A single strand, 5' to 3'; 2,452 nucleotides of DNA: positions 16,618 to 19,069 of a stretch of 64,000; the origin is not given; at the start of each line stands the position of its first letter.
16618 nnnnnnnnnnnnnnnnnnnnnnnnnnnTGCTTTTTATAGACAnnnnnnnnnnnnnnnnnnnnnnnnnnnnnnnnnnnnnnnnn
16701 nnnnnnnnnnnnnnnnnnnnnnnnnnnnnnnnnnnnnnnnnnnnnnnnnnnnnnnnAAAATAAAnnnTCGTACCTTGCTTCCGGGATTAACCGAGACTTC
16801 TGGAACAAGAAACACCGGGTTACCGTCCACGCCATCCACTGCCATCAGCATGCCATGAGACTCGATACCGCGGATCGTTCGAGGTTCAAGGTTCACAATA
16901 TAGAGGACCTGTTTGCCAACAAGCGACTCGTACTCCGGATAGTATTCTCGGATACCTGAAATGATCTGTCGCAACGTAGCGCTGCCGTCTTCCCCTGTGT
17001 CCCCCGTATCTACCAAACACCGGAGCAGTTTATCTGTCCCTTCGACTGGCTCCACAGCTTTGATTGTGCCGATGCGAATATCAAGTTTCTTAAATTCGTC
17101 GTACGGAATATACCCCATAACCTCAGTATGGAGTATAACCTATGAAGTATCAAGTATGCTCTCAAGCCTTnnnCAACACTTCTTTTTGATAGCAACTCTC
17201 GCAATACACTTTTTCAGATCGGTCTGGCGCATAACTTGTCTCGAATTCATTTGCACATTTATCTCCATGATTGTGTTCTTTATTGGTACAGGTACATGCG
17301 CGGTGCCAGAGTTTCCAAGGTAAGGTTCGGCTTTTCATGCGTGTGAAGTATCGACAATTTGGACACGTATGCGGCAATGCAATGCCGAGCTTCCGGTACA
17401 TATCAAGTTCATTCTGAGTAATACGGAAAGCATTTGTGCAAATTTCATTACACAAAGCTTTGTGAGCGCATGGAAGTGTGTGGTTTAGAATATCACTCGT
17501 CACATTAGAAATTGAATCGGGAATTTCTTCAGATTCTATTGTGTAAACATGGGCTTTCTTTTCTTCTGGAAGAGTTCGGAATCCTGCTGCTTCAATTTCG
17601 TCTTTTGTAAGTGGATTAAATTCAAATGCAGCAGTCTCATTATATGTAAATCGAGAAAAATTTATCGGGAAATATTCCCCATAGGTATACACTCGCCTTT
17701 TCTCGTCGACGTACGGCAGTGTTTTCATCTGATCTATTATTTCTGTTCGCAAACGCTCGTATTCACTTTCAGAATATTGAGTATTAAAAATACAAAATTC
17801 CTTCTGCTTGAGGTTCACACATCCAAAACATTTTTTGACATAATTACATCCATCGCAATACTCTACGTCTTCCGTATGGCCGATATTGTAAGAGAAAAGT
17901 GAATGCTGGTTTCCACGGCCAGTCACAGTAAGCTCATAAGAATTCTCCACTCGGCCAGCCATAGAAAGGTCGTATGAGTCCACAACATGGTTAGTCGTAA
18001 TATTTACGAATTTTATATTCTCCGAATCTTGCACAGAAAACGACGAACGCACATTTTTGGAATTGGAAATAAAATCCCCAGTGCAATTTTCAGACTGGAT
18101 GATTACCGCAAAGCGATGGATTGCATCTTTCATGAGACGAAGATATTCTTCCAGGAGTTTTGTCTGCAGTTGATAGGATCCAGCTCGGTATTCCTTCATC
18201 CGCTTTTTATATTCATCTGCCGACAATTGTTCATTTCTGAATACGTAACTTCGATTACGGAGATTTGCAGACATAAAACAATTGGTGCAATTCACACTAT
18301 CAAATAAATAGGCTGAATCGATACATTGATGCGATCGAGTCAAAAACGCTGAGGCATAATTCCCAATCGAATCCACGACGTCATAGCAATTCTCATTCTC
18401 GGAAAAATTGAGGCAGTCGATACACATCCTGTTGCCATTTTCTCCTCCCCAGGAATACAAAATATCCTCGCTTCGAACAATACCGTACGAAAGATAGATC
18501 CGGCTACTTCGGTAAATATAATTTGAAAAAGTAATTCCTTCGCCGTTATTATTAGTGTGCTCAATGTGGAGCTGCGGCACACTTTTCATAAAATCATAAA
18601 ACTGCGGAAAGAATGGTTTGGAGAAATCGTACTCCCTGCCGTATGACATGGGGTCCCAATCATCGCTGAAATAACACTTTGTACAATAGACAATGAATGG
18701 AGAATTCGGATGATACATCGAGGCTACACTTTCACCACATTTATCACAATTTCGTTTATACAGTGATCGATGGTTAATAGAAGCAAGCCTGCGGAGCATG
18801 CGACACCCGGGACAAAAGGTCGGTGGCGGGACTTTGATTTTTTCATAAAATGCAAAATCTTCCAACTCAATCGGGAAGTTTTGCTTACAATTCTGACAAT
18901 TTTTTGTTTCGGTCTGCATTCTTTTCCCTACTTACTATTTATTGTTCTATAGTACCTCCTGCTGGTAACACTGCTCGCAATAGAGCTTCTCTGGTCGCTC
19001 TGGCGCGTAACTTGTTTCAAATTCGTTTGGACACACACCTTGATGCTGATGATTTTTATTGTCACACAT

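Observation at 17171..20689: Tandem pair of about 580-aa Cys-rich multi-zinc-ribbon paralogs of unknown function, in an operon with yqgF and a tRNA-binding protein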

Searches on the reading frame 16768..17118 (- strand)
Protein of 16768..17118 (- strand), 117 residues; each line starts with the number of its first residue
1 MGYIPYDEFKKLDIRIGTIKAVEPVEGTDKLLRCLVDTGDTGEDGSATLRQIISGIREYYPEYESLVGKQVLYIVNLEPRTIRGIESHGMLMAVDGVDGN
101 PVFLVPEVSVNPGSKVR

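Call 4: search_protein_families(library=pfam, proteins=[window:16768-17118:-], max_evalue=1)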
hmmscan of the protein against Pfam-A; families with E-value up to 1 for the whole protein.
window:16768-17118:- (117 aa): 2 families
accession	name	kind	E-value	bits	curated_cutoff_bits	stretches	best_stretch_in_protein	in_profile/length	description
PF01588.26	tRNA_bind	-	6.7e-23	81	27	1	14-115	1-96/96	Putative tRNA binding domain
PF06230.17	LpxI_C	-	0.16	12.3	25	1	17-37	42-62/131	LpxI C-terminal domain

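Call 5: search_protein_families(library=ncbifam, proteins=[window:16768-17118:-], max_evalue=1)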
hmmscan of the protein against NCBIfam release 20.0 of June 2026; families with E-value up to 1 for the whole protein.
window:16768-17118:- (117 aa): 11 families
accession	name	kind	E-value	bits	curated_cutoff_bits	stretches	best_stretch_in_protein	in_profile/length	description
NF001100.0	PRK00133.1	equivalog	2.3e-28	99.2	587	1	4-117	571-676/676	methionine--tRNA ligase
TIGR00399.1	metG_C_term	equivalog_domain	5.8e-28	97.5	116.65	1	3-117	33-139/139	methionine--tRNA ligase subunit beta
NF008900.0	PRK12267.1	equivalog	1.5e-26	93.1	598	1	4-117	543-648/648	methionine--tRNA ligase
NF007492.0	PRK10089.1-1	equivalog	1.2e-15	57.4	150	1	4-116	4-109/110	tRNA-binding protein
NF007495.0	PRK10089.1-4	equivalog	1.5e-13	51.2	117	1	4-116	5-112/113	tRNA-binding protein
NF007494.0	PRK10089.1-3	equivalog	1.1e-12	47.8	109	1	3-116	3-111/112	tRNA-binding protein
NF007496.0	PRK10089.1-5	equivalog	2.4e-11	43.8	171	1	6-116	4-108/109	chaperone CsaA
TIGR02222.1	chap_CsaA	subfamily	2.7e-11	43.4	119.65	1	6-116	1-106/107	export-related chaperone CsaA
NF007493.0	PRK10089.1-2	equivalog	4.6e-10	39.5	160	1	3-116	3-111/112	tRNA-binding protein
TIGR00472.1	pheT_bact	equivalog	0.00022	19.6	402.65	1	11-94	42-123/798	phenylalanine--tRNA ligase subunit beta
NF045760.1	YtpR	equivalog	0.0044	16.9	100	1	13-91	82-155/185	YtpR family tRNA-binding protein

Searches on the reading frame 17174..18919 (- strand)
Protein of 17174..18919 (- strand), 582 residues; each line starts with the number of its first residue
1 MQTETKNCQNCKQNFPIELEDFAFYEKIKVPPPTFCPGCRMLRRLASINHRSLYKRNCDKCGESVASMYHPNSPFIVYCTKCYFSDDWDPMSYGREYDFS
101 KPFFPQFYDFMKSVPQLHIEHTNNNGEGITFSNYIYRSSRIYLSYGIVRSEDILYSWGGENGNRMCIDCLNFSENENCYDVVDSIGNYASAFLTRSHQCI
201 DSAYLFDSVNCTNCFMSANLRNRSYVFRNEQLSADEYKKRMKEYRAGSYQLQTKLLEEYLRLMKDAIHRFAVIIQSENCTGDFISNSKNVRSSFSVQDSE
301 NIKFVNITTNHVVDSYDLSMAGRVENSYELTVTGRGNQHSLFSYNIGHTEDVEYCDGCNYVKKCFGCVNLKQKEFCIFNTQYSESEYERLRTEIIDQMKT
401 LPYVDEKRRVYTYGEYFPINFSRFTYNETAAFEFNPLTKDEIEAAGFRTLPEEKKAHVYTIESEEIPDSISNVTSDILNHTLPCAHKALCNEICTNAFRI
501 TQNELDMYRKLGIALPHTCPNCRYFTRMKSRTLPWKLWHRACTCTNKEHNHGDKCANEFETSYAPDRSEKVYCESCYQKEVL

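Call 4: search_protein_families(library=pfam, proteins=[window:17174-18919:-], max_evalue=1)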
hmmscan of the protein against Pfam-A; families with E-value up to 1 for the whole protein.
window:17174-18919:- (582 aa): 3 families
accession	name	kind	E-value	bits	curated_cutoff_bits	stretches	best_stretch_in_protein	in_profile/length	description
PF23477.1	zf_Tbcl_2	-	0.00081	19.5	27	2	554-580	10-36/37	Probable treble clef zinc finger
PF01258.23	zf-dskA_traR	-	0.0036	17.7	24.9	1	54-83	3-31/36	Prokaryotic dksA/traR C4-type zinc finger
PF14845.11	Glycohydro_20b2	-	0.017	16.3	27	1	250-341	33-112/130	beta-acetyl hexosaminidase like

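Call 5: search_protein_families(library=ncbifam, proteins=[window:17174-18919:-], max_evalue=1)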
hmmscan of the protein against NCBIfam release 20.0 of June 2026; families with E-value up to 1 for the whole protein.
window:17174-18919:- (582 aa): 2 families
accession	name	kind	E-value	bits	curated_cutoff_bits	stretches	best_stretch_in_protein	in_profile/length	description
NF011482.0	PRK14892.1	equivalog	0.023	14.6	109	0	57-104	23-70/101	putative transcription elongation factor Elf1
TIGR04272.1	cxxc_cxxc_Mbark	domain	0.13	12.1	36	2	554-580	10-36/37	CxxC-x17-CxxC domain-containing protein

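Call 6: search_protein_families(library=padloc, proteins=[window:17174-18919:-], max_evalue=1)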
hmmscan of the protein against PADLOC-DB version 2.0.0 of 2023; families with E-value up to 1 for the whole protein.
window:17174-18919:- (582 aa): 0 families

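Call 7: search_protein_families(library=phrogs, proteins=[window:17174-18919:-], max_evalue=1)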
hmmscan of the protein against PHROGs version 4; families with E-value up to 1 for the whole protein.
window:17174-18919:- (582 aa): 1 family
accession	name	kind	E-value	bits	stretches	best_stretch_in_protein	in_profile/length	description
phrog_11215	-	unknown function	0.48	11.8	0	233-253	29-49/60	-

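Call 75: search_protein_families(library=pfam, alignment_id=A3, max_evalue=0.01)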
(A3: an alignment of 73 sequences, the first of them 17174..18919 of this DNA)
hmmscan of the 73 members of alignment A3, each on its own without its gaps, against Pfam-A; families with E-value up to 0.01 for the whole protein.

A. member 1, window:17174-18919:- (582 aa): 2 families
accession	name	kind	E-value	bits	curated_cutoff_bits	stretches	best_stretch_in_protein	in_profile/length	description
PF23477.1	zf_Tbcl_2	-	0.00081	19.5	27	0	554-580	10-36/37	Probable treble clef zinc finger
PF01258.23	zf-dskA_traR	-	0.0036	17.7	24.9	0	54-83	3-31/36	Prokaryotic dksA/traR C4-type zinc finger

B. families by the number of members that match (of 73 scanned): 8 families
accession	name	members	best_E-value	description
PF23477.1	zf_Tbcl_2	16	1.2e-05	Probable treble clef zinc finger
PF13451.12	zf_Tbcl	6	0.0014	Probable treble clef domain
PF16248.10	DUF4905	2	0.002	Domain of unknown function (DUF4905)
PF19186.5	DUF5868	1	0.0012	Family of unknown function (DUF5868)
PF01258.23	zf-dskA_traR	1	0.0036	Prokaryotic dksA/traR C4-type zinc finger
PF03966.22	Trm112p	1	0.0036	Trm112p-like protein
PF00412.28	LIM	1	0.0063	LIM domain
PF11074.14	DUF2779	1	0.0094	Domain of unknown function(DUF2779)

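Call 89: predict_structure(alignment_id=A3)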
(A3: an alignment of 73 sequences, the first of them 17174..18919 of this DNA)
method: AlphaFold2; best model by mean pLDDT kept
length: 582 residues; sequences in the alignment: 73
mean_pLDDT: 86.3   pTM: 0.87
mean pLDDT of the five models: 86.3, 84.9, 84.8, 84.0, 83.4
residues with pLDDT >= 90: 296; 70-90: 226; 50-70: 60; < 50: 0
segments of 3 or more residues with pLDDT < 50: none
pLDDT, mean of each block of 10 residues (from residue 1): 93 95 94 94 91 93 95 95 92 97 97 93 66 77 79 74 73 73 73 71 69 63 72 86 79 89 87 87 86 79 87 92 90 75 71 73 81 92 97 97 97 92 93 89 92 81 96 97 91 88 94 93 87 80 95 94 89 92 74
secondary structure, 60 per line:
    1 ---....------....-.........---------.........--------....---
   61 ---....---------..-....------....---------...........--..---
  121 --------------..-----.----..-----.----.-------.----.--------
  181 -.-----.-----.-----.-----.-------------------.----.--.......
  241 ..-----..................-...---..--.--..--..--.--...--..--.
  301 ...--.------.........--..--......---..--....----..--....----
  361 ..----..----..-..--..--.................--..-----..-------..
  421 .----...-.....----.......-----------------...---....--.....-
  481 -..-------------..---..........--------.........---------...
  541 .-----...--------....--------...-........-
elements in order: E4-7 E14-17 H19-27 H37-45 E54-57 E64-67 H80-83 H90-93 H103-113 H234-242 H249-265 E267-269 E291-293 E300-303 E313-321 E328-333 E341-344 E353-356 H384-400 H430-434 H439-445 H475-479 H502-511 H520-528 E538-541 E558-561 E570-572 H574-581
